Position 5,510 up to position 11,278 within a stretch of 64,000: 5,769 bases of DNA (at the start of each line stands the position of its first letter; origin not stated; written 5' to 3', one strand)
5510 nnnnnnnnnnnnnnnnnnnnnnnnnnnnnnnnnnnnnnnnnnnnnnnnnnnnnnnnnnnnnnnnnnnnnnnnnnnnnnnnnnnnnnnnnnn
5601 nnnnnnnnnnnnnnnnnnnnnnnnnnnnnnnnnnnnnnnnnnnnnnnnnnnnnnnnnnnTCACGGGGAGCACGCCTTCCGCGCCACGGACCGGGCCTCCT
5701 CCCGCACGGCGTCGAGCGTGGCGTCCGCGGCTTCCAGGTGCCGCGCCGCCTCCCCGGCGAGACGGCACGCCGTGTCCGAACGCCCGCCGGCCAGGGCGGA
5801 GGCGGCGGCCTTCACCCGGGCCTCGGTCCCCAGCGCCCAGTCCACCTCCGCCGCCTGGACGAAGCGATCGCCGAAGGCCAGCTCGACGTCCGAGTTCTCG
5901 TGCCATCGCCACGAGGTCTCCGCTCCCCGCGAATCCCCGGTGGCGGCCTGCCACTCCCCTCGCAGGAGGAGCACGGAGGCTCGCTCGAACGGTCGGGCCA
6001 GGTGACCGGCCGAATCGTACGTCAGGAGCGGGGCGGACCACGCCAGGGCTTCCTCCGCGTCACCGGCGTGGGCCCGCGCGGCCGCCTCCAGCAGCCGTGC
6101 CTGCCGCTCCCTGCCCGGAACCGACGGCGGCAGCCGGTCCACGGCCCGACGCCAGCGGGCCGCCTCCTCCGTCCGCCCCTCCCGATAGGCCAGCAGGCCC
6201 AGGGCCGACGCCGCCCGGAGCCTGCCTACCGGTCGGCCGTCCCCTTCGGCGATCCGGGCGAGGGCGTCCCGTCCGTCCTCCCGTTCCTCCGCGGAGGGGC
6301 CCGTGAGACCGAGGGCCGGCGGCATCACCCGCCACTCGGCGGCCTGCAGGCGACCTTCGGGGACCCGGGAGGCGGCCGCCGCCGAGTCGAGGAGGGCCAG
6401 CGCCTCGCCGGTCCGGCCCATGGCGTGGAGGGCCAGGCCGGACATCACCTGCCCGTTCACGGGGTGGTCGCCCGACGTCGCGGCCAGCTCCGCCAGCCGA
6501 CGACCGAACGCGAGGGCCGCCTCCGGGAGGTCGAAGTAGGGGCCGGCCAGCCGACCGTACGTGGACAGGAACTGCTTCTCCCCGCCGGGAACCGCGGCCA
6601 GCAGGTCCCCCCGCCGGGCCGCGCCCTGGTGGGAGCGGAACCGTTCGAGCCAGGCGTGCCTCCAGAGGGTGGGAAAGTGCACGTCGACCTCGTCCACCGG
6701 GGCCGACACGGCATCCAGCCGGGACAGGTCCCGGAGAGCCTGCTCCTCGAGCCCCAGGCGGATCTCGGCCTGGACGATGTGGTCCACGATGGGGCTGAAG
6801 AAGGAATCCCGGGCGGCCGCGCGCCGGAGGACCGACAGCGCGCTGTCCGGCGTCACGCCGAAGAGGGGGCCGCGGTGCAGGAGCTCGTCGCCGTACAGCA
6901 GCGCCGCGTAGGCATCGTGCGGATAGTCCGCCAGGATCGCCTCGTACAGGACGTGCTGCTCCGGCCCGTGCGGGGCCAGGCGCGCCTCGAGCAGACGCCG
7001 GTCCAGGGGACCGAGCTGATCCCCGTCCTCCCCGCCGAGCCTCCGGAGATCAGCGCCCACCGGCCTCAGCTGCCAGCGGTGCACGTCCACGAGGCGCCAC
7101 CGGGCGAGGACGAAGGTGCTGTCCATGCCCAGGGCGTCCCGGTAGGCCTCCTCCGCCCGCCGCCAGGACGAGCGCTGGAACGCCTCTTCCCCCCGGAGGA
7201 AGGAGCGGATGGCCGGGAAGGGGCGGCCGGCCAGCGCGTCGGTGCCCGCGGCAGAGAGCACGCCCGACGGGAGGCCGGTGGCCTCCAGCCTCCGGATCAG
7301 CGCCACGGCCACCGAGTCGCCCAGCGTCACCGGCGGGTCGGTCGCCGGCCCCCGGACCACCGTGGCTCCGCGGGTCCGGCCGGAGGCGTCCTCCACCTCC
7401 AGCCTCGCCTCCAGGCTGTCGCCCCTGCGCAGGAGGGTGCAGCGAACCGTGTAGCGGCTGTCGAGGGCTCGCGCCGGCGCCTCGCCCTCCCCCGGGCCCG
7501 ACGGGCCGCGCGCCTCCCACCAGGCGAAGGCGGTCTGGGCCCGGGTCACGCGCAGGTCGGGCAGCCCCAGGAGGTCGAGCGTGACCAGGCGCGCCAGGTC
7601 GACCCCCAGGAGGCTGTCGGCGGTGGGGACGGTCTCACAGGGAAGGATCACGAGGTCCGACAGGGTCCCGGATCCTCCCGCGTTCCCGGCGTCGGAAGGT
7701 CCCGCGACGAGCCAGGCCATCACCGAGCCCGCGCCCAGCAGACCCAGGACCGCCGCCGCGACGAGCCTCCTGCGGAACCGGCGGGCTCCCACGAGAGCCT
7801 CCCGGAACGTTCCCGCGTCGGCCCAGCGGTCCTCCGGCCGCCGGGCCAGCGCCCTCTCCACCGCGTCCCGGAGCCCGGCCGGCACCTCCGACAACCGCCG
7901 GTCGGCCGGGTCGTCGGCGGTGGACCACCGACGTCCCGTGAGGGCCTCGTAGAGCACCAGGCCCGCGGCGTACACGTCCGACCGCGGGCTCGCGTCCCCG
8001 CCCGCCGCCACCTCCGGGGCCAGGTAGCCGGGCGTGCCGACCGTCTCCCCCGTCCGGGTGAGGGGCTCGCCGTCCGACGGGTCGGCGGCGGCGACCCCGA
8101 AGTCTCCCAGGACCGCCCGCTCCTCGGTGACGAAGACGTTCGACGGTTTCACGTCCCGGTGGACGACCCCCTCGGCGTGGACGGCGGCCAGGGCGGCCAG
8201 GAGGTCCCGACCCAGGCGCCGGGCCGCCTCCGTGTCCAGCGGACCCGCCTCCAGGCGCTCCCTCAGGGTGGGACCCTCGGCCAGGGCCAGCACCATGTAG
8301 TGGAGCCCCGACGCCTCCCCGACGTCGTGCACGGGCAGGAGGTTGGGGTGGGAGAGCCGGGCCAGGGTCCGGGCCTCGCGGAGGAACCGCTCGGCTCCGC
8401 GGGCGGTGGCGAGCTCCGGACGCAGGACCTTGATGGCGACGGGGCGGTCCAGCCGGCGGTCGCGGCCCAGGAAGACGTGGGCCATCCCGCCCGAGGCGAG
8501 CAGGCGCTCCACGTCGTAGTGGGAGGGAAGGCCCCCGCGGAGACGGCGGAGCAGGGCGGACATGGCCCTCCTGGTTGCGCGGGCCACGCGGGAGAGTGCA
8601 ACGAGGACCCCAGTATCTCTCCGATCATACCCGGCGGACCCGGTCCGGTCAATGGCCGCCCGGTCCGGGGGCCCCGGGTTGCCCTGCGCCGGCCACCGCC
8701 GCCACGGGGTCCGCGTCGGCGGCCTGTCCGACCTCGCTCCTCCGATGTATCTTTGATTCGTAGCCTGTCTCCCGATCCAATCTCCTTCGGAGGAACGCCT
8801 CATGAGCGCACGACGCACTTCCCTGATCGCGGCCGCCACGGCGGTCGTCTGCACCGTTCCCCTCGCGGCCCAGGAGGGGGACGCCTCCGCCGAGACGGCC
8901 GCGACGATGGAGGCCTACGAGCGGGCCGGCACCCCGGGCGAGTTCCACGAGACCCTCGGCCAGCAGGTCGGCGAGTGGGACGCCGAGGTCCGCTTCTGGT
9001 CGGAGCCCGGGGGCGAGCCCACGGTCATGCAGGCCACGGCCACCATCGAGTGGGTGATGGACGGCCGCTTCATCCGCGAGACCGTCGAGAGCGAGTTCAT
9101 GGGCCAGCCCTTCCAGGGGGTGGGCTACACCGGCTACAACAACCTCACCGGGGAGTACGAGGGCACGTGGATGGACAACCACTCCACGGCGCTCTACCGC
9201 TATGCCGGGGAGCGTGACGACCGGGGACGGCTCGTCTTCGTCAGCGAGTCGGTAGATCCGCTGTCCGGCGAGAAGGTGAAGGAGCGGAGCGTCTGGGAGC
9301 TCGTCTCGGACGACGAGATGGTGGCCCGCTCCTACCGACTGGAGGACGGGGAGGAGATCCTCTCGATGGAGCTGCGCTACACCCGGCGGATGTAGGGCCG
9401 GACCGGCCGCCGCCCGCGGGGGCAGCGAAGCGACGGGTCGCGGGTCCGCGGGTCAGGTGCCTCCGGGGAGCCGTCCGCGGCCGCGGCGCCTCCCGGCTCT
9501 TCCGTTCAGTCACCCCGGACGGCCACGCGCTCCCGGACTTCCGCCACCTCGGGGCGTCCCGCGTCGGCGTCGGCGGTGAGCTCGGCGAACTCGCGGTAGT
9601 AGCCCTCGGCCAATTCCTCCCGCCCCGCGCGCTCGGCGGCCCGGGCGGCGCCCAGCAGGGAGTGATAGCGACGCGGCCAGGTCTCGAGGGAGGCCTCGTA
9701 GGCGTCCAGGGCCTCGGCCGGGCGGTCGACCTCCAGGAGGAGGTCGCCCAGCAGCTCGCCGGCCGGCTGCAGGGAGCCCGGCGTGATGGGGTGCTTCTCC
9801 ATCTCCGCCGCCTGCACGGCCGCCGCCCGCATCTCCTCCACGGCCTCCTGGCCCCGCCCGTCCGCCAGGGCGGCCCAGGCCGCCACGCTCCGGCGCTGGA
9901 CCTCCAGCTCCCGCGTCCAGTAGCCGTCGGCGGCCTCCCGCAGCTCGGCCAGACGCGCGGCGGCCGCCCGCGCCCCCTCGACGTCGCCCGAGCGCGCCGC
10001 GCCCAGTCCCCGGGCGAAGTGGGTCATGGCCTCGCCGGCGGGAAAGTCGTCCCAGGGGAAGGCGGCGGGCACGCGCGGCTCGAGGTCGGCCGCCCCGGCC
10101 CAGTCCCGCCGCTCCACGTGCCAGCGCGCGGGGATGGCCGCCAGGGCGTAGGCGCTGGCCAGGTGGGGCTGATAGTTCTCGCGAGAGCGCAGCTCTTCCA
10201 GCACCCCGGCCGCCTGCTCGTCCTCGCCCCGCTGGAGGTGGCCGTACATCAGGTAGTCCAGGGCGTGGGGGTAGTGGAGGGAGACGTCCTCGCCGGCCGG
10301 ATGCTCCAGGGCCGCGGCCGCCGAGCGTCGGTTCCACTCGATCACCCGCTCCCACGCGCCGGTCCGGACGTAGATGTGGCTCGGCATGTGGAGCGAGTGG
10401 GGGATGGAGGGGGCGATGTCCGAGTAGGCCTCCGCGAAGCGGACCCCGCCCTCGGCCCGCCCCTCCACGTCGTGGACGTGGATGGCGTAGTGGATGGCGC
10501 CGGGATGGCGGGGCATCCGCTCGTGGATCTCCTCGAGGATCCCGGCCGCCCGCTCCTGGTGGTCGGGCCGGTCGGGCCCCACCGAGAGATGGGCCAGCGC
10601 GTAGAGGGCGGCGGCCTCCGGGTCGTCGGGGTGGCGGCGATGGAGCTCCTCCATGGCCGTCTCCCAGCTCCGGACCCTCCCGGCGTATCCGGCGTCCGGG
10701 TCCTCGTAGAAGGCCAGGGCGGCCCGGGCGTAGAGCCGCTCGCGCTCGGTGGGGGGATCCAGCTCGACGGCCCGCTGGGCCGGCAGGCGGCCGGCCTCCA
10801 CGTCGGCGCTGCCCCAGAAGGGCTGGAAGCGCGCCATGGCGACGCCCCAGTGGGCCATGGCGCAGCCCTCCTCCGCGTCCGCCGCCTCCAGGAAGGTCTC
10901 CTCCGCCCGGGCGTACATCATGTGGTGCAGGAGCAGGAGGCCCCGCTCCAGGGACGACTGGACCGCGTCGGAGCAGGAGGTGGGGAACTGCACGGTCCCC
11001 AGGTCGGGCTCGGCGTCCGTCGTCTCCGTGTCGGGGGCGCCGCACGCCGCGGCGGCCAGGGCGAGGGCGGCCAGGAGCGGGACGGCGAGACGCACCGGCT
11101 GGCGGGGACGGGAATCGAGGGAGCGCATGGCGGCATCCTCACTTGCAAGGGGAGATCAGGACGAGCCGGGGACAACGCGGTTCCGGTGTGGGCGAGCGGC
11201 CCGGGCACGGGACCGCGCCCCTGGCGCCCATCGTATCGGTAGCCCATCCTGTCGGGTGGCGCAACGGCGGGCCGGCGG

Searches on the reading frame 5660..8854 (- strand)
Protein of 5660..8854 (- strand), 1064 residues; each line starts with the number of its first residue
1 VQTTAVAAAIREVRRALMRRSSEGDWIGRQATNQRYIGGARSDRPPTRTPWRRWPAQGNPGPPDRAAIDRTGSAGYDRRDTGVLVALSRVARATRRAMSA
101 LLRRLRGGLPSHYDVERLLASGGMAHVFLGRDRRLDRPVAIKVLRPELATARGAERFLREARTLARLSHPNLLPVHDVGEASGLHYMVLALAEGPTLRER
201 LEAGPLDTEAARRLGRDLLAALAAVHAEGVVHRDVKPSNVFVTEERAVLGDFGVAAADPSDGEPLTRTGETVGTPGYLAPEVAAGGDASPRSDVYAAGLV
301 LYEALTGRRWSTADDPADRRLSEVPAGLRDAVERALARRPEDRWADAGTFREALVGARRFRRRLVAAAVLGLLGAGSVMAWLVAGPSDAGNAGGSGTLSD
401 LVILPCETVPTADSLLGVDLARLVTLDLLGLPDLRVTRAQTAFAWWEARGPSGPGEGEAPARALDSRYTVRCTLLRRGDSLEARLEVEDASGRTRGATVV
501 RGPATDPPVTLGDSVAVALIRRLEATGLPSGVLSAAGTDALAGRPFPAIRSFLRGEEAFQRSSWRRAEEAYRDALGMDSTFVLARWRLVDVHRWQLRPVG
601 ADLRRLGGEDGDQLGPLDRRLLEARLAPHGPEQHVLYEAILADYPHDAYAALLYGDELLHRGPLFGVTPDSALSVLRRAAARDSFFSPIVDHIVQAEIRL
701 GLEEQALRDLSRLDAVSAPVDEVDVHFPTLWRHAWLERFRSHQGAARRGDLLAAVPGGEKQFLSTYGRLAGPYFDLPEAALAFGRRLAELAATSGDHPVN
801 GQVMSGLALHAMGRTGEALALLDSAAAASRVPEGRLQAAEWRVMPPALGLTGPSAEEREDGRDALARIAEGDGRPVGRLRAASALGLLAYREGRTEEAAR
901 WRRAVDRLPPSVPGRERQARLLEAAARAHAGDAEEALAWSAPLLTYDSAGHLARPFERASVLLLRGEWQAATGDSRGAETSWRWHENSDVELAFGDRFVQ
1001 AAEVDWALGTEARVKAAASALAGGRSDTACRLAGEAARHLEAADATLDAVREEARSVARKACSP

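Call 71: search_protein_families(library=pfam, proteins=[window:5660-8854:-], max_evalue=0.00001)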
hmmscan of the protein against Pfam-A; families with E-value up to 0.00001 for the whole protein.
window:5660-8854:- (1064 aa): 2 families
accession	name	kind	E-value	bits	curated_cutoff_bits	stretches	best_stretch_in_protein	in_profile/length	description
PF00069.31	Pkinase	-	1.5e-37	129.9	31.7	1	113-315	1-201/263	Protein kinase domain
PF07714.23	PK_Tyr_Ser-Thr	-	8.8e-23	81.4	23.1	1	116-306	4-199/258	Protein tyrosine and serine/threonine kinase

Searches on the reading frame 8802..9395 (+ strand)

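Call 71: search_protein_families(library=pfam, proteins=[window:8802-9395:+], max_evalue=0.00001)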
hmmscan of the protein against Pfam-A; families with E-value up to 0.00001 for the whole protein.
window:8802-9395:+ (197 aa): 1 family
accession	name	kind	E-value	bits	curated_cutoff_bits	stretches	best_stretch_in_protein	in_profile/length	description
PF07617.17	DUF1579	-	3.3e-36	125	25.2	1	44-195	1-155/155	Protein of unknown function (DUF1579)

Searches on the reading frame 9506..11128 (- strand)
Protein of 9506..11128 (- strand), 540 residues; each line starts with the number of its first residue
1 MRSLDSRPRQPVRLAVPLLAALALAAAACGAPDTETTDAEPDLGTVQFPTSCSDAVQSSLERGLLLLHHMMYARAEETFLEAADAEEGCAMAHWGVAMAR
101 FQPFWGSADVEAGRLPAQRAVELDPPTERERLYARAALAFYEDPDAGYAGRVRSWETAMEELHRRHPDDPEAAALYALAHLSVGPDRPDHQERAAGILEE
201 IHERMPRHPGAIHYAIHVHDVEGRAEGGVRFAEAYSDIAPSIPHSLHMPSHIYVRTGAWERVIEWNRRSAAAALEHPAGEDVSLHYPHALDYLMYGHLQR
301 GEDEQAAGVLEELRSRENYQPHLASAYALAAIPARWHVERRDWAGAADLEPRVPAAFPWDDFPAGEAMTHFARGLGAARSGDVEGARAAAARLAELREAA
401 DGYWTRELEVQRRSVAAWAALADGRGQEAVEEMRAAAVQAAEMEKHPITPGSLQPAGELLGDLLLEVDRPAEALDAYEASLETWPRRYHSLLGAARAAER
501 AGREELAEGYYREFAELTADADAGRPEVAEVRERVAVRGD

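Call 12: search_protein_families(library=pfam, proteins=[window:9506-11128:-], max_evalue=0.01)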
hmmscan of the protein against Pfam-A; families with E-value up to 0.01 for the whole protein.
window:9506-11128:- (540 aa): 1 family
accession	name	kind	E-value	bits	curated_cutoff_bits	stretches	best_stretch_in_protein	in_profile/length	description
PF13432.12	TPR_16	-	2e-05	25.4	32.7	1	460-520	3-63/65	Tetratricopeptide repeat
